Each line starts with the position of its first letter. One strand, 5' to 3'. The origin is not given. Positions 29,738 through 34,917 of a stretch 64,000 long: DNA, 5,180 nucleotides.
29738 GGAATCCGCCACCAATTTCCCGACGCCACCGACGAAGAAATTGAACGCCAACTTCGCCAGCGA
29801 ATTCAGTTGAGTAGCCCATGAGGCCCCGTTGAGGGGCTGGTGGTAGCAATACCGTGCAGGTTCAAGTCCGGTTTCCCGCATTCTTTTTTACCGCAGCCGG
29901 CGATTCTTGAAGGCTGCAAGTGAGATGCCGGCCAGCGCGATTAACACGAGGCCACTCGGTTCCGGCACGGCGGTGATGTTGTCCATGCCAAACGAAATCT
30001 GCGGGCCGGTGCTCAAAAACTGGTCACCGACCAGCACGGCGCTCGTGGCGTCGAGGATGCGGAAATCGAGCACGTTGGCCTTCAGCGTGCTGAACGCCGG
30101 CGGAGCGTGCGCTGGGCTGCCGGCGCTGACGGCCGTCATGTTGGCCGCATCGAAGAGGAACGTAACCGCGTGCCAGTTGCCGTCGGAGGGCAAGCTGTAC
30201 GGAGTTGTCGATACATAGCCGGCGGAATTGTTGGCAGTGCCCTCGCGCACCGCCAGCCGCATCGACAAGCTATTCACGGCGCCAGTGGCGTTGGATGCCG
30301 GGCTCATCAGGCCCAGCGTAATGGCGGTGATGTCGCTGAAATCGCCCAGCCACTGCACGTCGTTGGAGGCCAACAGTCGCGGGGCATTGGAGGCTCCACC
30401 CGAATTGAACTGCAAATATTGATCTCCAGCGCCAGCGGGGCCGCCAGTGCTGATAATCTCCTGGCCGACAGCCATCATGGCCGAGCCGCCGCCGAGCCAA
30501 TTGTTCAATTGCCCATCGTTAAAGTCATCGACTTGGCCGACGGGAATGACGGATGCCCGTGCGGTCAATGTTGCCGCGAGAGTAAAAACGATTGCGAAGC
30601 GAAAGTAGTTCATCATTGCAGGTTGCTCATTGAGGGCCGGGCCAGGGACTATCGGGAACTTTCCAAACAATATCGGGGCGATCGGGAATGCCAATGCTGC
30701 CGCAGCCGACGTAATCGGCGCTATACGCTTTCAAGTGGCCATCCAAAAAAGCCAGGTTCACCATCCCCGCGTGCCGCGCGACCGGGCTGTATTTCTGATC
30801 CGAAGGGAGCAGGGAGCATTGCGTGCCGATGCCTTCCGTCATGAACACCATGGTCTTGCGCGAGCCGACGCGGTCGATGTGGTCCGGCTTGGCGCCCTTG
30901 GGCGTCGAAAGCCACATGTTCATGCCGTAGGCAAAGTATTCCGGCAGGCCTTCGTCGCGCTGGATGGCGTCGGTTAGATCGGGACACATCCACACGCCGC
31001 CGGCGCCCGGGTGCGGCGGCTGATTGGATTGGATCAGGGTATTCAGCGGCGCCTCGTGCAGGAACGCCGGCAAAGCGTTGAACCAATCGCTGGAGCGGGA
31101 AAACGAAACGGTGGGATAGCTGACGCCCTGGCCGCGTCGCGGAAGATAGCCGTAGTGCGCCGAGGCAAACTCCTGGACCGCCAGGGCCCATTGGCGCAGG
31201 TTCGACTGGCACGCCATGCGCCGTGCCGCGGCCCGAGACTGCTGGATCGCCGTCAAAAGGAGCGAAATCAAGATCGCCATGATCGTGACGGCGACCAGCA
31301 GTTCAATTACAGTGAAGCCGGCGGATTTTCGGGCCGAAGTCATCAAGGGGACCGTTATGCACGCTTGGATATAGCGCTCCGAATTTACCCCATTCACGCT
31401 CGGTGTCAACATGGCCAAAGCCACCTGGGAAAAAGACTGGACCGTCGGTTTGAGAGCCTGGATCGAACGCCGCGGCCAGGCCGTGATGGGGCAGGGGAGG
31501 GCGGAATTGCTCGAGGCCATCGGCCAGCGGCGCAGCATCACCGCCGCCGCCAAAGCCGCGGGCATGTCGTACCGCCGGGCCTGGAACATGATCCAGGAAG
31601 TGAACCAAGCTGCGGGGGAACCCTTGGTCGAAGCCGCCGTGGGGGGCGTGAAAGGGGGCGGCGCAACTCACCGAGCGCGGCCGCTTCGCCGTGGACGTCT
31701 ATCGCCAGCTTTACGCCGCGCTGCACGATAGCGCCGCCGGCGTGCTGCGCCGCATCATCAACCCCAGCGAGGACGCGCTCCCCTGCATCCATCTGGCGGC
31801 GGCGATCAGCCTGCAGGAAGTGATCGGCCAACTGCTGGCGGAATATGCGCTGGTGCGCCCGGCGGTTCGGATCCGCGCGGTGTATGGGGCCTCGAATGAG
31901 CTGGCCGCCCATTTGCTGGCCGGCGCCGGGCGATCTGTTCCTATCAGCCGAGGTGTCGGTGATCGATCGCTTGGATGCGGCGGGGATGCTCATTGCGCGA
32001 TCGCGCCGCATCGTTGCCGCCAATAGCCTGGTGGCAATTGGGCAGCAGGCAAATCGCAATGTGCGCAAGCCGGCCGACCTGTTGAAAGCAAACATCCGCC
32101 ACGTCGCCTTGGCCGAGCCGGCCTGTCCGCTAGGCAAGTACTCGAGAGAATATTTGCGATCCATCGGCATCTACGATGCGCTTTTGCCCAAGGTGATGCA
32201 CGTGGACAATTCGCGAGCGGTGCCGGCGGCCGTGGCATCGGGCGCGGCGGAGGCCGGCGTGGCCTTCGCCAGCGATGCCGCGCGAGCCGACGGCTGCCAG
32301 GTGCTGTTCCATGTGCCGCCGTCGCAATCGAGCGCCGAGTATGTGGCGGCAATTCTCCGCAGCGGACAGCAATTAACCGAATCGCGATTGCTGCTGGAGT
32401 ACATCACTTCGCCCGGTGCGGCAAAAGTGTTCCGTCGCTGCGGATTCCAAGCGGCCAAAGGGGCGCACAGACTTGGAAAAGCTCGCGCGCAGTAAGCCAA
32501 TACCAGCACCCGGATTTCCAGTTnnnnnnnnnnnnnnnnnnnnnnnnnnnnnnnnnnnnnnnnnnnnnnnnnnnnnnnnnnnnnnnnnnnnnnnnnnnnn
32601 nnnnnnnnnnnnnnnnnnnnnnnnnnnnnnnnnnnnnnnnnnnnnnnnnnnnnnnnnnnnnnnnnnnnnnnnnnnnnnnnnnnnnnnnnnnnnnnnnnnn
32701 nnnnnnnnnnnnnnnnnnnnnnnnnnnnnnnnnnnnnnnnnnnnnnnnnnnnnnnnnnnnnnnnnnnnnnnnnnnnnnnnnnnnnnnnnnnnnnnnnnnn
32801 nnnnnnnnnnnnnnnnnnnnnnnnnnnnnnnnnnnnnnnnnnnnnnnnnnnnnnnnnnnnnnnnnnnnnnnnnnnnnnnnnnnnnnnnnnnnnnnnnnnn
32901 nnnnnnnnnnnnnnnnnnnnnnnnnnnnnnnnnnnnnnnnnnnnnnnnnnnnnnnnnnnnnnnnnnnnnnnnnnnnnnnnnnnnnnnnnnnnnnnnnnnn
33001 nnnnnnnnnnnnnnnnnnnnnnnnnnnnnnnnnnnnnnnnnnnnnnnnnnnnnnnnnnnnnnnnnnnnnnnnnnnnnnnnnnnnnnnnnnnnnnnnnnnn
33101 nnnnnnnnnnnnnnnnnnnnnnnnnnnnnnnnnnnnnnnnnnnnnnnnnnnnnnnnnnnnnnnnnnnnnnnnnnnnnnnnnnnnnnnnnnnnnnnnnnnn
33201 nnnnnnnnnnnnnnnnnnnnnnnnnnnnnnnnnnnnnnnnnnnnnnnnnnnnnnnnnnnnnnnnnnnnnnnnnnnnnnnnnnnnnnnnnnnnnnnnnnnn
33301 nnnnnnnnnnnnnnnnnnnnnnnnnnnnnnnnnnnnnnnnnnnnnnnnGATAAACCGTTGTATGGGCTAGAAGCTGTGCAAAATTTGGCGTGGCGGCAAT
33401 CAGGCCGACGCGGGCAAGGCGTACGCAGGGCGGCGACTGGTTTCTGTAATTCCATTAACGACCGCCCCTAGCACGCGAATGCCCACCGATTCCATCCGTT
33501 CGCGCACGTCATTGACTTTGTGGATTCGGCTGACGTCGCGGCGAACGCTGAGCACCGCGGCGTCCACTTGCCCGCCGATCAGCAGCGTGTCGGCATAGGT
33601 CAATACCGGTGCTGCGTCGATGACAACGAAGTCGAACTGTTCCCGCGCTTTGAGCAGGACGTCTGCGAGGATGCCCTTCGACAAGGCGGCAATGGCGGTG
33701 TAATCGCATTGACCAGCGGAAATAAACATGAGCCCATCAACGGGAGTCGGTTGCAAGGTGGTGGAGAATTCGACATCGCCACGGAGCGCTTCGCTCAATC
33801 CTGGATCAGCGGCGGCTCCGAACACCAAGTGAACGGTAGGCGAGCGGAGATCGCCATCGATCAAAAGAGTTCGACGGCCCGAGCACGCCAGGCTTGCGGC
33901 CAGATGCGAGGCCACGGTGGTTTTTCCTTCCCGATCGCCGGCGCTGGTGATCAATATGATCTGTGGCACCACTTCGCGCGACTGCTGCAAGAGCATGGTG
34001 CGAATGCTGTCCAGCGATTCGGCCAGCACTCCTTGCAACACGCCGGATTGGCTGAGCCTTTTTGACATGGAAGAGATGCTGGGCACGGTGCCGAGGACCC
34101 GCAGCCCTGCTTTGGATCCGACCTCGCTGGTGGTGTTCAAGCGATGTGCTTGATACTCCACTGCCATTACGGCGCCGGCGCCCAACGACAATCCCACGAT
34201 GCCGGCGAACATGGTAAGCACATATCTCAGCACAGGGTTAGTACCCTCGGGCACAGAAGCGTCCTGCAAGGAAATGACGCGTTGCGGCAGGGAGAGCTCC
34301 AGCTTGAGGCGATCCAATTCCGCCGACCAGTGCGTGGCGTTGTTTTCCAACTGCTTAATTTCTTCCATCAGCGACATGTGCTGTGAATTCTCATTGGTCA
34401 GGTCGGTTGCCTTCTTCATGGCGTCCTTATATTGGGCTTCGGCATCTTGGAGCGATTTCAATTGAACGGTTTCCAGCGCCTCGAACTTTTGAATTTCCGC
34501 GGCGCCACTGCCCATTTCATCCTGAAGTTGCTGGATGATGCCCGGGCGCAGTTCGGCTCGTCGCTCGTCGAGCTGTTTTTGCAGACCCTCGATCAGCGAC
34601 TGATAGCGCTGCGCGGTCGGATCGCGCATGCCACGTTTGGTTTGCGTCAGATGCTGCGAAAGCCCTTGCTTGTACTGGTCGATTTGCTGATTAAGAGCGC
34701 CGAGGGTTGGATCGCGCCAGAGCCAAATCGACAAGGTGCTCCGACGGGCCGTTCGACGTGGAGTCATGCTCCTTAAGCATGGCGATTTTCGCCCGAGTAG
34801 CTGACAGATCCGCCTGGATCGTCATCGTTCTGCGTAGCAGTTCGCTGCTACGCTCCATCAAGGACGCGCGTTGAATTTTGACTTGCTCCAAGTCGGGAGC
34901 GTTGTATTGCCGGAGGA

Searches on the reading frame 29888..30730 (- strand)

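Call 40: search_protein_families(library=pfam, proteins=[window:29888-30694:-], max_evalue=0.001)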
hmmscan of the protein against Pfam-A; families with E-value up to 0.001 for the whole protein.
window:29888-30694:- (268 aa): 0 families

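Call 45: search_protein_families(library=pfam, proteins=[window:29891-30730:-], max_evalue=0.01)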
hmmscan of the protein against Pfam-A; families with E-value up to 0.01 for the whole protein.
window:29891-30730:- (280 aa): 1 family
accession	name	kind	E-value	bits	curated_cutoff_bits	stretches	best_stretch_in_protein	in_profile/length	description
PF07589.16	PEP-CTERM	-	0.0019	18.7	20.7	1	254-278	1-24/24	PEP-CTERM motif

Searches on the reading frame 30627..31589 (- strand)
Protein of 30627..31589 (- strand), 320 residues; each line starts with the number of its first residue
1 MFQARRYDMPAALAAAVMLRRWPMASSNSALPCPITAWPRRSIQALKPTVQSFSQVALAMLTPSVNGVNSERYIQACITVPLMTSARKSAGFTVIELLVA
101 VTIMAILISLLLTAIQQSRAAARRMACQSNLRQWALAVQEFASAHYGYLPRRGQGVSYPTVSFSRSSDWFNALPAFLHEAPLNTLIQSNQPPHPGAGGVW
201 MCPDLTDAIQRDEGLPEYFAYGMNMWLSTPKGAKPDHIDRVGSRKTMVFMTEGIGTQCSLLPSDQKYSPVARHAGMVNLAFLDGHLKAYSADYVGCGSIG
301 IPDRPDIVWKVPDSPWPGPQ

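Call 40: search_protein_families(library=pfam, proteins=[window:30627-31589:-], max_evalue=0.001)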
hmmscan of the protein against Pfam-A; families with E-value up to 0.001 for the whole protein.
window:30627-31589:- (320 aa): 2 families
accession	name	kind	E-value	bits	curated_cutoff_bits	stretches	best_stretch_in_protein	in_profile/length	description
PF07596.16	SBP_bac_10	-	1.6e-13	51.8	23.3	1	116-198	1-81/268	Protein of unknown function (DUF1559)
PF07963.17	N_methyl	-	2.2e-06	27.5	21.2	1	87-111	2-26/27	Prokaryotic N-terminal methylation motif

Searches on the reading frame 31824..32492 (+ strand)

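Call 45: search_protein_families(library=pfam, proteins=[window:31824-32492:+], max_evalue=0.01)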
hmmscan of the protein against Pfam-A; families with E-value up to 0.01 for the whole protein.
window:31824-32492:+ (223 aa): 2 families
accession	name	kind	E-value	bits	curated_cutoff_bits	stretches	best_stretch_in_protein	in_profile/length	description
PF13531.11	SBP_bac_11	-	2.5e-29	103.1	25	1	34-209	46-227/227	Bacterial extracellular solute-binding protein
PF12727.12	PBP_like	-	0.00012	21.7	27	1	74-156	77-159/193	PBP superfamily domain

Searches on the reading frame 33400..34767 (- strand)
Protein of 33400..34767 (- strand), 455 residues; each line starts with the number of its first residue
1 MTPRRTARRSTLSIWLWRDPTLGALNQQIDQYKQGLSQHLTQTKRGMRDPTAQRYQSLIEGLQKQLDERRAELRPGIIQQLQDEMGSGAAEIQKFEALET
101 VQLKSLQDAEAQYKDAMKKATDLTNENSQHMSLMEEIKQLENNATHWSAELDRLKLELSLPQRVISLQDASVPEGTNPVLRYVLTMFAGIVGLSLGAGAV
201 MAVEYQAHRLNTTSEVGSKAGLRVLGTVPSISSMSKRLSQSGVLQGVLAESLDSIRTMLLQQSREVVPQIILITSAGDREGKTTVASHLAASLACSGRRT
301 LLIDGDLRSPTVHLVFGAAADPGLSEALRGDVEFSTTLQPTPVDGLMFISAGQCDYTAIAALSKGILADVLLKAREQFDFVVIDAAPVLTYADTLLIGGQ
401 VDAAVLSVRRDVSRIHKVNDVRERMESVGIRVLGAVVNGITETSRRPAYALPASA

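Call 40: search_protein_families(library=pfam, proteins=[window:33400-34767:-], max_evalue=0.001)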
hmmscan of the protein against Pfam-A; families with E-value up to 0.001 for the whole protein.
window:33400-34767:- (455 aa): 3 families
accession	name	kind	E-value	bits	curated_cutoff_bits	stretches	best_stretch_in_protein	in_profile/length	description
PF13614.12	AAA_31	-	5e-09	36.8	27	1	280-391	13-131/177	AAA domain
PF01656.29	CbiA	-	7.5e-08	32.8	25.4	1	272-441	2-84/125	CobQ/CobB/MinD/ParA nucleotide binding domain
PF10609.15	ParA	-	2.9e-06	27.3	27.1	1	268-438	3-173/246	NUBPL iron-transfer P-loop NTPase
